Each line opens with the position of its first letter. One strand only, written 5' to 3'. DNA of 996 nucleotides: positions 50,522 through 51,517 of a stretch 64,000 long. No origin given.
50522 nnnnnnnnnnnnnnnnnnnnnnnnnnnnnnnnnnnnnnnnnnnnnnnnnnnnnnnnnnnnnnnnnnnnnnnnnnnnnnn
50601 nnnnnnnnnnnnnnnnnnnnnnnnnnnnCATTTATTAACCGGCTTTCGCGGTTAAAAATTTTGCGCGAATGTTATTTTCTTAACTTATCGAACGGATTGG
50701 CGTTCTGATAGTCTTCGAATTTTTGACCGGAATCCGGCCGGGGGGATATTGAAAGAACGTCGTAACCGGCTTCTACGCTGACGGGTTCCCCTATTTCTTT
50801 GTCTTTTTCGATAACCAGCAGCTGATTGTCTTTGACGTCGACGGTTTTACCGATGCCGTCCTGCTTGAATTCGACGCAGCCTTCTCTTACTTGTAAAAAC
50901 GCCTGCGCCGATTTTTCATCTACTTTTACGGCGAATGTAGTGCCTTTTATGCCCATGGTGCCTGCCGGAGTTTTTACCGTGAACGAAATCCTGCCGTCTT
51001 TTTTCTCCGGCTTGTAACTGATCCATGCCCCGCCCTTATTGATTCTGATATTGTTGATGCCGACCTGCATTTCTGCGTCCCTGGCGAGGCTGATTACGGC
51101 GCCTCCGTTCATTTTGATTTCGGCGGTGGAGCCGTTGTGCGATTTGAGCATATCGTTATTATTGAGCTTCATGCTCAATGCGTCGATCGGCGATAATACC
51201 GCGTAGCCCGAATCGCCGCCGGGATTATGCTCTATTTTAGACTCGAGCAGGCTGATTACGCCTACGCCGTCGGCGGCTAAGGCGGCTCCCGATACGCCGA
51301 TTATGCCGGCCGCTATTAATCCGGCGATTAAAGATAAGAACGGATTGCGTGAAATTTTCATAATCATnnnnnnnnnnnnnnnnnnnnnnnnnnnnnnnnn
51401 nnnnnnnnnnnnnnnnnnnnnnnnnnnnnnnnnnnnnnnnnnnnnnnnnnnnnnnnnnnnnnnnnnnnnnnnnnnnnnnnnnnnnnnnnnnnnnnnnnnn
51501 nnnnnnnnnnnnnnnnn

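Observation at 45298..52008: ECF sigma factor embedded between the pilin modules with a split anti-sigma arrangement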

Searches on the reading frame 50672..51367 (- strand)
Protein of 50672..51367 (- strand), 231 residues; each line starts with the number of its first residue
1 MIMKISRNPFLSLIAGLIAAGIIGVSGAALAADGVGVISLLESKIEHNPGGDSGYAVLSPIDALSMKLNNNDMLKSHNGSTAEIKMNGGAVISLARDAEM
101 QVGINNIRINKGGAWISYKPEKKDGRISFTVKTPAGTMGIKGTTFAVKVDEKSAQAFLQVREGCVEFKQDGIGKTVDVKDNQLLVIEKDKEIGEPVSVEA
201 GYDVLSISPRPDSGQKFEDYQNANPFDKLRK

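Call 4: search_protein_families(library=pfam, proteins=[window:50672-51367:-], max_evalue=0.1)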
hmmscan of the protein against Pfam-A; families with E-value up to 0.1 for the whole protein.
window:50672-51367:- (231 aa): 1 family
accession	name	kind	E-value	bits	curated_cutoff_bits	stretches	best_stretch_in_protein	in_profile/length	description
PF04773.18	FecR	-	6.9e-11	42.9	24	1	75-166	4-97/97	FecR protein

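Call 5: search_protein_families(library=ncbifam, proteins=[window:50672-51367:-], max_evalue=0.1)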
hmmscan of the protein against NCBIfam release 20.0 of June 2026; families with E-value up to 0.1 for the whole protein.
window:50672-51367:- (231 aa): 4 families
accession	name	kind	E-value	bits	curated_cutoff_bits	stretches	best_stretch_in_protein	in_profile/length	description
NF047849.1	Lsa33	exception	1e-05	24.9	420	1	105-172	105-170/310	surface adhesin Lsa33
NF047876.1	Lsa19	exception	2.2e-05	24.3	250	1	82-186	56-155/182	adhesin Lsa19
NF033165.1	lipo_LipL45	exception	0.00068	18.8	350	1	37-167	43-173/391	lipoprotein LipL45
NF007296.1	PRK09774.1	equivalog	0.022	13.9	385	1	77-186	110-220/313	ferric citrate uptake sigma factor regulator FecR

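Call 32: find_homologous_proteins(query=window:50672-51367:-, max_evalue=0.001)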
Query window:50672-51367:- (231 aa): 10 proteins with E <= 0.001 among 2395 candidates.
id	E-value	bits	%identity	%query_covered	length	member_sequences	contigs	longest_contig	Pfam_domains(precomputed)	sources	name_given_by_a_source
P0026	4.2e-141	486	99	99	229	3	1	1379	PF04773.19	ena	-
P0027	7.9e-120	416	84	99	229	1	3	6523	PF04773.19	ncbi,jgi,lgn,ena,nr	ncbi:MAG TPA: FecR family protein [Candidatus Wallbacteria bacterium]|nr:FecR family protein [Candid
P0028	1.7e-86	307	63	96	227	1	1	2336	PF04773.19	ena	-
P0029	2.2e-82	294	67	85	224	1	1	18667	PF04773.19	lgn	-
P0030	3.3e-82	293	66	85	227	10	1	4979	PF04773.19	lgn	-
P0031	2.0e-77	278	63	88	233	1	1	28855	PF04773.19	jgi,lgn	jgi:hypothetical protein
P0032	1.9e-74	268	59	96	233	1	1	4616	PF04773.19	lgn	-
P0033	9.9e-74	266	59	96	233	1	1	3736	PF04773.19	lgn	-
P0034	9.6e-72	259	58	96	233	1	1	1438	PF04773.19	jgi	jgi:hypothetical protein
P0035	4.3e-70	254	57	96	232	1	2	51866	PF04773.19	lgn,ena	-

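Call 47: search_protein_representatives(alignment_id=A1)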
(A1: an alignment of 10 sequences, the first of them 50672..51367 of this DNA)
Query: 10 sequences, 231 profile positions. Proteins with E-value up to 0.001 (for the whole library): 683; up to 1e-10: 34; up to 1e-30: 17. The best 150 are listed.
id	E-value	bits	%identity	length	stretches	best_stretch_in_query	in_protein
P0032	1.1e-126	437.1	-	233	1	1-231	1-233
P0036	3.2e-71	255.5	-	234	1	9-228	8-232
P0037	6.7e-44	166.2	-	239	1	5-230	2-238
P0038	2.7e-41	157.7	-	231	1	5-214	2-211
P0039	3.2e-40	154.1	-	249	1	11-217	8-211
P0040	1.3e-37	145.6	-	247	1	5-214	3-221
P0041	3.2e-37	144.3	-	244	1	1-196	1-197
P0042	3.3e-37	144.3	-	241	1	1-212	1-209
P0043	6.2e-37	143.4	-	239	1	7-198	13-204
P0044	4.0e-36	140.7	-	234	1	8-214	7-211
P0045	1.3e-35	139.0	-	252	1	1-200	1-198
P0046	2.7e-34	134.7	-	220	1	7-200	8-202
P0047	1.7e-33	132.1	-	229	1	6-200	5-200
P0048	2.7e-33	131.5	-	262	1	9-199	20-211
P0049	4.4e-33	130.8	-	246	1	6-212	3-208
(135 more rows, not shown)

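Call 50: find_encoding_contigs(protein=P0037, flank=8000, max_places=1)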
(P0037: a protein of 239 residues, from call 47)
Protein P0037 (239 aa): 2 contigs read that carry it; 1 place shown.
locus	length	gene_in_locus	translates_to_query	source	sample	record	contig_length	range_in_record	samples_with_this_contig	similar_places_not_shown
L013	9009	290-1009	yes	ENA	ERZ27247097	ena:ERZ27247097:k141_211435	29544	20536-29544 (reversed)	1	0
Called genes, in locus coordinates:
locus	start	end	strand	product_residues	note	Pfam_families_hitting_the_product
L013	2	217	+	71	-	?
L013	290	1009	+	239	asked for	PF04773:FecR (weak)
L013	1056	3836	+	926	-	-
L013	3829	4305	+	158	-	-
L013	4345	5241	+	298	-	PF07963:N_methyl (weak)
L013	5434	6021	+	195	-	-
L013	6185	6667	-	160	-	PF01584:CheW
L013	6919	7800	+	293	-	PF01734:Patatin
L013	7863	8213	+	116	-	PF01740:STAS, PF13466:STAS_2 (weak)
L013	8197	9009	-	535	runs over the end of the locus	-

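Call 56: find_related_loci(query=A5, collection=genome_contigs, flank=10000)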
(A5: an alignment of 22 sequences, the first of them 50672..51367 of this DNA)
Query A5 (231 aa) in genome_contigs; peptide patterns used: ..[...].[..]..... (x = any residue, [..] = any of these).
19 stretches matched a pattern; 9 encode a relative of the query (tblastn E <= 1e-3); 9 distinct loci.
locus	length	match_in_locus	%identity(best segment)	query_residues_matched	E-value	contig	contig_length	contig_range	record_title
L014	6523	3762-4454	84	1-231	6e-130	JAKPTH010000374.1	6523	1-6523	MAG: bacterium isolate JPNA_metabat.86 k141_913065, whole genome shotgun sequence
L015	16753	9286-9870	64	35-231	1e-85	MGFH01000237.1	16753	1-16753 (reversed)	MAG: Candidatus Wallbacteria bacterium GWC2_49_35 gwc2_scaffold_8717, whole genome shotgun sequence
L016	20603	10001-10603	35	11-210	4e-34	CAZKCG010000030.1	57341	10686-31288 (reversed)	MAG TPA_asm: uncultured bacterium isolate SRP302447_co1_224 genome assembly, contig: NODE_1693_length_57341_cov_8.533603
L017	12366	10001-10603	35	2-196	4e-31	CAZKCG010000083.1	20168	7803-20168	MAG TPA_asm: uncultured bacterium isolate SRP302447_co1_224 genome assembly, contig: NODE_7153_length_20168_cov_8.089097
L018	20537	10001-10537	36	30-206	1e-28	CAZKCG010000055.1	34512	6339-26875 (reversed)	MAG TPA_asm: uncultured bacterium isolate SRP302447_co1_224 genome assembly, contig: NODE_3441_length_34512_cov_7.833764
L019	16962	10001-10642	33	30-230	4e-27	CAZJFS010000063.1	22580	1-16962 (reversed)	MAG TPA_asm: uncultured bacterium isolate SRP089250_co1_123 genome assembly, contig: NODE_3600_length_22580_cov_5.349256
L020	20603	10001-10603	30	4-195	2e-25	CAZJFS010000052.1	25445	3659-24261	MAG TPA_asm: uncultured bacterium isolate SRP089250_co1_123 genome assembly, contig: NODE_2995_length_25445_cov_6.407877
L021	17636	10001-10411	38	35-170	5e-22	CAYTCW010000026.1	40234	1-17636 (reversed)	MAG TPA_asm: uncultured bacterium isolate SRP192927_co10_55 genome assembly, contig: NODE_457_length_40234_cov_10.788596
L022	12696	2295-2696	37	35-167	6e-22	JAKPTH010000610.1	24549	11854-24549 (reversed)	MAG: bacterium isolate JPNA_metabat.86 k141_1068669, whole genome shotgun sequence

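Call 57: predict_structure(alignment_id=A1)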
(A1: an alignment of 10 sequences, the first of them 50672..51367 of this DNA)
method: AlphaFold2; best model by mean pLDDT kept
length: 231 residues; sequences in the alignment: 10
mean_pLDDT: 68.0   pTM: 0.63
mean pLDDT of the five models: 68.0, 63.8, 63.3, 58.6, 39.7
residues with pLDDT >= 90: 31; 70-90: 108; 50-70: 34; < 50: 58
segments of 3 or more residues with pLDDT < 50: 1-32, 207-231
pLDDT, mean of each block of 10 residues (from residue 1): 37 36 32 76 91 91 91 89 83 82 87 76 75 78 70 70 55 67 75 73 53 37 41 33
secondary structure, 60 per line:
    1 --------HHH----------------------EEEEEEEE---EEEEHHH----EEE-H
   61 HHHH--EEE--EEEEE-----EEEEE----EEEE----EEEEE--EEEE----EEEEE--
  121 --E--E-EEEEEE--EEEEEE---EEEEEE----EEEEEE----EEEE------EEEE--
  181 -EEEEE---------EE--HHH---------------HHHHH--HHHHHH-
elements in order: E34-41 E45-48 E56-58 H60-64 E67-69 E72-76 E82-86 E91-94 E99-103 E106-109 E114-118 E128-133 E136-141 E145-150 E155-160 E165-168 E175-178 E182-186 H218-222 H225-230

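Call 60: fold_search(model_id=the predicted structure, library=pdb)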
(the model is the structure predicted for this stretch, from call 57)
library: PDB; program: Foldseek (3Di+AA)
matches with E <= 10: 772; with E <= 0.001: 0
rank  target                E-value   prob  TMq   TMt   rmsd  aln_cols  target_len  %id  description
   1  9ijj_R                3.1e-02  0.20  0.16  0.11  23.8       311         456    8  In situ structure of the central apparatus in mouse sperm axoneme. (released 2025-06-04)
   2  9ijj_Q                5.1e-02  0.16  0.16  0.11  21.8       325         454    8  In situ structure of the central apparatus in mouse sperm axoneme. (released 2025-06-04)
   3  5ix9_MODEL_1_A        6.6e-02  1.00  0.26  0.73   1.9        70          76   13  Cell surface anchoring domain (released 2017-06-28)
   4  2i5z                  1.0e-01  0.21  0.20  0.19  13.1       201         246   11  The crystal structure of OspA mutant (released 2007-07-10)
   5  6b3x_A                1.2e-01  0.15  0.18  0.15  18.4       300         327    9  Crystal structure of CstF-50 in complex with CstF-77 (released 2017-11-29)
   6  6ovk_R                1.2e-01  1.00  0.42  0.46   4.3       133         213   16  Crystal Structure of the Pseudomonas capeferrum Anti-sigma Regulator PupR C-terminal Cell-surface Signaling Domain in  (released 2020-03-04)
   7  4bxr_A                1.2e-01  0.16  0.16  0.19  17.4       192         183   13  Structure of the wild-type TCP10 domain of Danio rerio CPAP in complex with a peptide of Danio rerio STIL (released 2013-09-25)
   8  22gx_B                1.7e-01  0.14  0.17  0.16  15.4       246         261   11  Crystal structure of the CJ1041C protein from Campylobacter jejuni in the apo form in space group C2 (released 2026-04-01)
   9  4by2_C                1.8e-01  0.15  0.17  0.22  13.6       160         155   11  SAS-4 (dCPAP) TCP domain in complex with a Proline Rich Motif of Ana2 (dSTIL) of Drosophila Melanogaster (released 2013-09-18)
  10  4bxp                  1.8e-01  0.10  0.13  0.16  18.2       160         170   12  Structure of the wild-type TCP10 domain of Danio rerio CPAP (released 2013-09-25)
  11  3cka_B                1.9e-01  0.20  0.21  0.17  12.4       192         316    9  The crystal structure of OspA mutant (released 2009-03-17)
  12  4bxr_B                2.0e-01  0.07  0.10  0.12  16.1       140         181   13  Structure of the wild-type TCP10 domain of Danio rerio CPAP in complex with a peptide of Danio rerio STIL (released 2013-09-25)
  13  4m0n                  2.1e-01  0.92  0.34  0.37   6.2       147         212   16  Crystal structure of a putative anti-sigma factor (BDI_1681) from Parabacteroides distasonis ATCC 8503 at 1.65 A resolut (released 2013-10-16)
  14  8ro2_E                3.1e-01  0.15  0.20  0.17  13.8       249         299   10  Integrative Structure of the human intron lariat Spliceosome (ILS'') (released 2024-09-18)
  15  6r8y_L                3.1e-01  0.11  0.17  0.12  14.6       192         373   10  Cryo-EM structure of NCP-6-4PP(-1)-UV-DDB (released 2019-06-12)
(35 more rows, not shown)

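Call 80: search_solved_structures(query=A5, max_evalue=1, show_alignments=3)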
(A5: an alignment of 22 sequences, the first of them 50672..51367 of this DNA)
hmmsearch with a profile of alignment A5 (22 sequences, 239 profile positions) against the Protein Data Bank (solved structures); distinct sequences matched with E-value up to 1: 2.
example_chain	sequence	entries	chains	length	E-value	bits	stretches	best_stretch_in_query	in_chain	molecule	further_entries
4m0n_A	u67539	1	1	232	0.021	17.4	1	126-185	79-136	Conserved hypothetical protein, putative anti-sigma factor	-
4m0h_A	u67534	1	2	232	0.037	16.6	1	126-185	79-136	Conserved hypothetical protein, putative anti-sigma factor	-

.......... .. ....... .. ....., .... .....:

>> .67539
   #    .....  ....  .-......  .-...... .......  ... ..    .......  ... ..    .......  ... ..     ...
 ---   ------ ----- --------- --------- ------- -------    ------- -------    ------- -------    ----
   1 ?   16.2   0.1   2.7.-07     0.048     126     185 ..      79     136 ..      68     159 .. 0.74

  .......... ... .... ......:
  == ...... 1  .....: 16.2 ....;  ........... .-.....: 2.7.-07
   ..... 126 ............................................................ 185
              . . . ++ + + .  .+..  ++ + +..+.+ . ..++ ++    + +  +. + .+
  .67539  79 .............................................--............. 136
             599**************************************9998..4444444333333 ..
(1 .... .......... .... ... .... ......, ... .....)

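Call 88: search_protein_families(library=pfam, proteins=[L020:15050-16141:+, L020:14556-15053:+], max_evalue=0.05)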
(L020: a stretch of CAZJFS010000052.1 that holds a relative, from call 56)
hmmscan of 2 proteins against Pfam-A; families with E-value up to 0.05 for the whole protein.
L020:15050-16141:+ (363 aa): 2 families
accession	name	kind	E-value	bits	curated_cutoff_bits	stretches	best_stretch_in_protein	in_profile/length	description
PF13490.11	zf-HC2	-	3.3e-10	40.3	22.2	1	14-48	1-35/35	Putative zinc-finger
PF04773.18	FecR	-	5.1e-08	33.7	24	1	185-245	37-96/97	FecR protein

L020:14556-15053:+ (165 aa): 6 families
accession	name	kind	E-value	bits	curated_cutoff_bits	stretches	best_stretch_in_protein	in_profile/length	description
PF04542.20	Sigma70_r2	-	1.7e-13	50.6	24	1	12-81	1-70/71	Sigma-70 region 2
PF08281.18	Sigma70_r4_2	-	6.8e-10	38.9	25.7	1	106-157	3-54/54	Sigma-70, region 4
PF04545.22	Sigma70_r4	-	0.00011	22.1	24.1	1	110-159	1-50/50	Sigma-70, region 4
PF06530.18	Phage_antitermQ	-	0.012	16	26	1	115-151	64-100/118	Phage antitermination protein Q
PF00196.25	GerE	-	0.014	15.4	23.5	1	129-157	17-45/57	Bacterial regulatory proteins, luxR family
PF04297.20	UPF0122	-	0.045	14.4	22.7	0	123-154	28-58/101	Putative helix-turn-helix protein, YlxM / p13 like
